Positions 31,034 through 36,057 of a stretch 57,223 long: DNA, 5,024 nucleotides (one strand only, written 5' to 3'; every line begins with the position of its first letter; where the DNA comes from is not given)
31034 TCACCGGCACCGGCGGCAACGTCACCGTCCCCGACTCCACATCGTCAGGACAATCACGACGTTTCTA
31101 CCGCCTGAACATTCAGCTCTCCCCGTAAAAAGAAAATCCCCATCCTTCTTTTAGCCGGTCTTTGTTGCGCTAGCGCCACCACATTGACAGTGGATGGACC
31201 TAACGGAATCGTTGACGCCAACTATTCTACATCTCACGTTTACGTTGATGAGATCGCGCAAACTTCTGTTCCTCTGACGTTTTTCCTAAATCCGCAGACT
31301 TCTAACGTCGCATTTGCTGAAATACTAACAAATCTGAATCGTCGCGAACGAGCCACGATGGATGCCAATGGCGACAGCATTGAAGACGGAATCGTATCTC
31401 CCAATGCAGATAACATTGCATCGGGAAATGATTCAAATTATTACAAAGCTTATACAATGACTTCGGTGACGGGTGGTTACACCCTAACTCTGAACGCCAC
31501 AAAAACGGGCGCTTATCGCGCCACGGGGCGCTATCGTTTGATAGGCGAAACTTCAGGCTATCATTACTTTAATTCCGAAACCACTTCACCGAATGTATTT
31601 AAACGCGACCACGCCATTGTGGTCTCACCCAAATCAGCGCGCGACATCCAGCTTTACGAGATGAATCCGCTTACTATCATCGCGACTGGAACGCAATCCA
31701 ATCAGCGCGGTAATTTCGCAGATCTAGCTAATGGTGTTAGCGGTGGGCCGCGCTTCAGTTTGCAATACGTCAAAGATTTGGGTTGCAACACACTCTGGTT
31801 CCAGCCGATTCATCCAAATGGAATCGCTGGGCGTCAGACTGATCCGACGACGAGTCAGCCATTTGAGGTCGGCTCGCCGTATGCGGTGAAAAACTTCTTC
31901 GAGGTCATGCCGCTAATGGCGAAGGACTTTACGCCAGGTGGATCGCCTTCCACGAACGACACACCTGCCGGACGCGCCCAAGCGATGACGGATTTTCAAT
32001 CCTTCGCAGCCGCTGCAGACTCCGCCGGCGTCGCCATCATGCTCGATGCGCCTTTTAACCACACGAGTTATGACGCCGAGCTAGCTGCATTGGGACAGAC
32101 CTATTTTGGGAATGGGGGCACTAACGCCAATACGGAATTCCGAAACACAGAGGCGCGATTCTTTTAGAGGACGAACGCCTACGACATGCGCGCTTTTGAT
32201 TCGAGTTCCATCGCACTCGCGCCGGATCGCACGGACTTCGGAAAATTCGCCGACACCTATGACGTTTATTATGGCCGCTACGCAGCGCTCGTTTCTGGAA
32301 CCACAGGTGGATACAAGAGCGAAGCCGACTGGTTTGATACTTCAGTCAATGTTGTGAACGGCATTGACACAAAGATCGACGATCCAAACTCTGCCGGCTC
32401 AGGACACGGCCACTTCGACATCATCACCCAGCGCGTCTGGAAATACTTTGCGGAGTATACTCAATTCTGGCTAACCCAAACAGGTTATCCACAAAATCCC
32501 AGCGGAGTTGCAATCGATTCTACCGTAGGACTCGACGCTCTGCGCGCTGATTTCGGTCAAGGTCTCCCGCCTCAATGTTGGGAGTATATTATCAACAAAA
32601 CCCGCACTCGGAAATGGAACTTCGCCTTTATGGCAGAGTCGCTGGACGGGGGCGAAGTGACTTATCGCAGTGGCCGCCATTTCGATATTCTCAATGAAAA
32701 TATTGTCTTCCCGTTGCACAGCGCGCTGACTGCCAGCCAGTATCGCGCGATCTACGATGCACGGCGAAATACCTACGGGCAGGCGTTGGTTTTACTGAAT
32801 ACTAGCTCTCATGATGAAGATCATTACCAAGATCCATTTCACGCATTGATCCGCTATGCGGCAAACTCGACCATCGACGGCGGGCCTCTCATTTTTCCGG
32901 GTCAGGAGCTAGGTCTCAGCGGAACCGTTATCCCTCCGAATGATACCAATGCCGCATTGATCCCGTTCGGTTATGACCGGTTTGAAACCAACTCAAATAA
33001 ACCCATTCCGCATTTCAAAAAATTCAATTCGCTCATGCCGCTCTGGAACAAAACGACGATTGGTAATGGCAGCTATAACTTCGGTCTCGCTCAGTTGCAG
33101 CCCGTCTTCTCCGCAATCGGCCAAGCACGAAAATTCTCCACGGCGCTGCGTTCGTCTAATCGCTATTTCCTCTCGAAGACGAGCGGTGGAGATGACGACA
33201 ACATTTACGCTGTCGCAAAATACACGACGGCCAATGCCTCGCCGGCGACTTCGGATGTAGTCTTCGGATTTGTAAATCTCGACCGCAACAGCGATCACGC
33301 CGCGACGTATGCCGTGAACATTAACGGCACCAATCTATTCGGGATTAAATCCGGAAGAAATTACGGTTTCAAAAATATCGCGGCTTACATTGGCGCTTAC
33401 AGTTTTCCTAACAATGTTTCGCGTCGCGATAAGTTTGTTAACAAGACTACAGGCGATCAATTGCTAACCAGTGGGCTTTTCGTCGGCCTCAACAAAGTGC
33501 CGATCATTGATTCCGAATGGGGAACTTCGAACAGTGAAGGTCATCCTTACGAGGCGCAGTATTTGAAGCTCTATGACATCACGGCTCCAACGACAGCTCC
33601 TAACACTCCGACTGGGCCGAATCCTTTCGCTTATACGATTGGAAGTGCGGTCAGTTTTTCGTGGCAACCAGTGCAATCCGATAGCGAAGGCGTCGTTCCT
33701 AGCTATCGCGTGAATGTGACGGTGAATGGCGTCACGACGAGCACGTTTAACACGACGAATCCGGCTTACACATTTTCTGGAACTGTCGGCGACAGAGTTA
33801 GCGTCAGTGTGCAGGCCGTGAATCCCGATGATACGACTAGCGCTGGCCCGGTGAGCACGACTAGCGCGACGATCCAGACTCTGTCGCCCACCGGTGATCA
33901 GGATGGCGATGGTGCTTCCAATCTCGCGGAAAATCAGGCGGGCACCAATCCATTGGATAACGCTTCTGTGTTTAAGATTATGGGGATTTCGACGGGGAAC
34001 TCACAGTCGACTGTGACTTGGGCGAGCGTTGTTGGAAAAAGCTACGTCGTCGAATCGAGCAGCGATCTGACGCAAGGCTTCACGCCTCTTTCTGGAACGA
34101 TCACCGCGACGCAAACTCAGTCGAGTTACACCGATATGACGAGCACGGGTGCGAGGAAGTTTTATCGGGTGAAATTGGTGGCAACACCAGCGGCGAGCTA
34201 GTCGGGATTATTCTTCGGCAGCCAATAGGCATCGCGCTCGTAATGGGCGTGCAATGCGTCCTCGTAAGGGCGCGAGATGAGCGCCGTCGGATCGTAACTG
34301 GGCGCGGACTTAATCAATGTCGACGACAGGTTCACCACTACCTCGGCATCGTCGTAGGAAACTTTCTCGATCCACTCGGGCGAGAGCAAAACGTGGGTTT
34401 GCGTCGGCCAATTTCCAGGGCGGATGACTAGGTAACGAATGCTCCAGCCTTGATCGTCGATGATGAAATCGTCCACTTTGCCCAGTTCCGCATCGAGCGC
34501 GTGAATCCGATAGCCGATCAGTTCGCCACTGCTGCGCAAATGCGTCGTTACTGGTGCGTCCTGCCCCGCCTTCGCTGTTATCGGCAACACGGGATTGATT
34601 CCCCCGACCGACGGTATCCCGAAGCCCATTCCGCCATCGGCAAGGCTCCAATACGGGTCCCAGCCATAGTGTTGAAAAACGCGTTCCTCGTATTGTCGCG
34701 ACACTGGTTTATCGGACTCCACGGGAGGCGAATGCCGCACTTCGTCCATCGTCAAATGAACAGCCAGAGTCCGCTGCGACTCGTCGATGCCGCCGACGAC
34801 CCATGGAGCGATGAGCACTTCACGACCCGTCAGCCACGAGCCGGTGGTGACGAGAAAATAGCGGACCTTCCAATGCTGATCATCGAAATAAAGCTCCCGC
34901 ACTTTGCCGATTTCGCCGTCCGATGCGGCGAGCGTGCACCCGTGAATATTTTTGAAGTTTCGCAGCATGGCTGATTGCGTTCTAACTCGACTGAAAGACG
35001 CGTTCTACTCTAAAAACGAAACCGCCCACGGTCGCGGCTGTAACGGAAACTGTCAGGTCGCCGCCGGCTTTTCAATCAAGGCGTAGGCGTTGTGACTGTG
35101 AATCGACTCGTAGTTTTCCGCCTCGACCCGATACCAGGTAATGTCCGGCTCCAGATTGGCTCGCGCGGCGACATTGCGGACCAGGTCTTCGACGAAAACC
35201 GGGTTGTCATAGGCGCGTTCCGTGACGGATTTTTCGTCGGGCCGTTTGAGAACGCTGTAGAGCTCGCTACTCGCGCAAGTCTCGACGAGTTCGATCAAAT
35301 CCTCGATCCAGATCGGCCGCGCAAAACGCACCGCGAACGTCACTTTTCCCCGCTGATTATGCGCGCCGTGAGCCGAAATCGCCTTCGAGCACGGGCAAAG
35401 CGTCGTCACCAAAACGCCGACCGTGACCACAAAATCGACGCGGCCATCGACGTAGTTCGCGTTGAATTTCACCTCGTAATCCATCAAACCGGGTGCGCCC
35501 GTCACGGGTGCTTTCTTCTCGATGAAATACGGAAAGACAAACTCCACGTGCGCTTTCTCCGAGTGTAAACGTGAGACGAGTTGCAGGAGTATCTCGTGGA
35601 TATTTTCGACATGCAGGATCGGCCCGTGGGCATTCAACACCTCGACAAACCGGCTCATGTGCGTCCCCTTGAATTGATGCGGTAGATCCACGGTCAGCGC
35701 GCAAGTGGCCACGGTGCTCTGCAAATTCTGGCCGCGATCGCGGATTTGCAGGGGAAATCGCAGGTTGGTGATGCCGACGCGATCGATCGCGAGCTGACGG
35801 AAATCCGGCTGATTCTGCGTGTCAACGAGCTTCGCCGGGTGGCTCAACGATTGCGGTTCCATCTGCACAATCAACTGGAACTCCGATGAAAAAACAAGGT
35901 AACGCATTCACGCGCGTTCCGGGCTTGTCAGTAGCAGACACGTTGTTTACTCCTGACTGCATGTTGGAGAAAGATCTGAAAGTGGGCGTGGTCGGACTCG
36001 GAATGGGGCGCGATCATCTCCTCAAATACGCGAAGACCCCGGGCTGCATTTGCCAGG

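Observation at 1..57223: A motif of about 20 nt (T-run, YAK, YS-GAGTT, VCA) recurs about once per kb on both strands, inside and between genes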

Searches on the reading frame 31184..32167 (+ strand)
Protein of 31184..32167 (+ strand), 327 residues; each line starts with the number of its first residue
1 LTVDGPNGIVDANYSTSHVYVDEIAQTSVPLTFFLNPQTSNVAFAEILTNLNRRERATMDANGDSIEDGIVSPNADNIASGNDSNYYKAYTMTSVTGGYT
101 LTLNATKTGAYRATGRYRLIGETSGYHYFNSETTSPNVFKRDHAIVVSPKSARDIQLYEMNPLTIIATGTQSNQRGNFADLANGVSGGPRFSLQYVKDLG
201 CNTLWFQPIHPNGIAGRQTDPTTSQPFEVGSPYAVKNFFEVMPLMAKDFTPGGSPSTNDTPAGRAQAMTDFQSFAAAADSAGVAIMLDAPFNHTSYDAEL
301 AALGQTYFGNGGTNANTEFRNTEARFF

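Call 13: search_protein_families(library=pfam, proteins=[window:31184-32167:+])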
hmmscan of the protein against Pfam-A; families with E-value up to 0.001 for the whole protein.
window:31184-32167:+ (327 aa): 1 family
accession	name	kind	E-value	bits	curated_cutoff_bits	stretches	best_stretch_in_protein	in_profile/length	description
PF00128.31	Alpha-amylase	-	0.0001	22.1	22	0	268-299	66-97/446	Alpha amylase, catalytic domain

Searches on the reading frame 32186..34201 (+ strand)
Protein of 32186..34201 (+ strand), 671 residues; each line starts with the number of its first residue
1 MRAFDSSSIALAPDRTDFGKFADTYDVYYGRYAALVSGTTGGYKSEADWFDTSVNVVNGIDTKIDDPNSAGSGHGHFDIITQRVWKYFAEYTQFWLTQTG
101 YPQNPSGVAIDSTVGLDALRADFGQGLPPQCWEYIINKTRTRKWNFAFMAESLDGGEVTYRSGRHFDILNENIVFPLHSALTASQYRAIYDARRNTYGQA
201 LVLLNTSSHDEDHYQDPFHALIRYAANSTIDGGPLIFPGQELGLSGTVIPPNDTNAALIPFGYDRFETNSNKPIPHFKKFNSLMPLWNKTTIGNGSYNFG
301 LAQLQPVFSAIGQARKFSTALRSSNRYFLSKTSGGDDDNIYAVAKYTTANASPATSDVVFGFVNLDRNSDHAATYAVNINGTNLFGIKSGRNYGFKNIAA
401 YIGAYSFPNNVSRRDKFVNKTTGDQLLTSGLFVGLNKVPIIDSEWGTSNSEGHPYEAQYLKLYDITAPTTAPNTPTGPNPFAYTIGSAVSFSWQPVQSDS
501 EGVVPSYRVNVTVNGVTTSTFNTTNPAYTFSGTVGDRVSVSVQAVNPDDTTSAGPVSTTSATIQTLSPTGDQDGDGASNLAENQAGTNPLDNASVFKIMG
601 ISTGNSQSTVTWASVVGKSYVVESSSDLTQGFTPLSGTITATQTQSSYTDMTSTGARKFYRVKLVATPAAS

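Call 13: search_protein_families(library=pfam, proteins=[window:32186-34201:+])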
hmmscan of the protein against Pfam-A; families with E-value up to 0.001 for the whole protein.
window:32186-34201:+ (671 aa): 1 family
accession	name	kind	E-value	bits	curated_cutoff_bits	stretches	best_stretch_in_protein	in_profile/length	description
PF18884.5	TSP3_bac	-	1.8e-05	24.9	25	1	571-591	1-21/22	Bacterial TSP3 repeat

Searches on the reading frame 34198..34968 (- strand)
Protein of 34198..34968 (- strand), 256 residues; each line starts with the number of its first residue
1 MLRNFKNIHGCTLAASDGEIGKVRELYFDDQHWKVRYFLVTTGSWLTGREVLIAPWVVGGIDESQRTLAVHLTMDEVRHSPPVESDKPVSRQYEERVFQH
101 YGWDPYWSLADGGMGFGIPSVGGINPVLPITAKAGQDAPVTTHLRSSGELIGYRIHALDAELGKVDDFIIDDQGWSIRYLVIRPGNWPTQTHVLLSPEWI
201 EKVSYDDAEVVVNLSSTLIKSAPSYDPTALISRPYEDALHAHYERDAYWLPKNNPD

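Call 13: search_protein_families(library=pfam, proteins=[window:34198-34968:-])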
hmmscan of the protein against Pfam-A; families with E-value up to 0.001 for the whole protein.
window:34198-34968:- (256 aa): 1 family
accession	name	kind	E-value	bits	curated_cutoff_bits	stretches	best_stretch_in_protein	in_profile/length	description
PF05239.21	PRC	-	2.2e-13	50.4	21.2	2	149-213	8-72/78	PRC-barrel domain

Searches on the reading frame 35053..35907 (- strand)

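Call 13: search_protein_families(library=pfam, proteins=[window:35053-35907:-])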
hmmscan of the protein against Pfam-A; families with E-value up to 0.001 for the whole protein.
window:35053-35907:- (284 aa): 1 family
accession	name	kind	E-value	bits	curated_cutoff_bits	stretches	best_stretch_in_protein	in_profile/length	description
PF02649.19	GCHY-1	-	1.3e-93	313.8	25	1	27-276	1-260/260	Type I GTP cyclohydrolase folE2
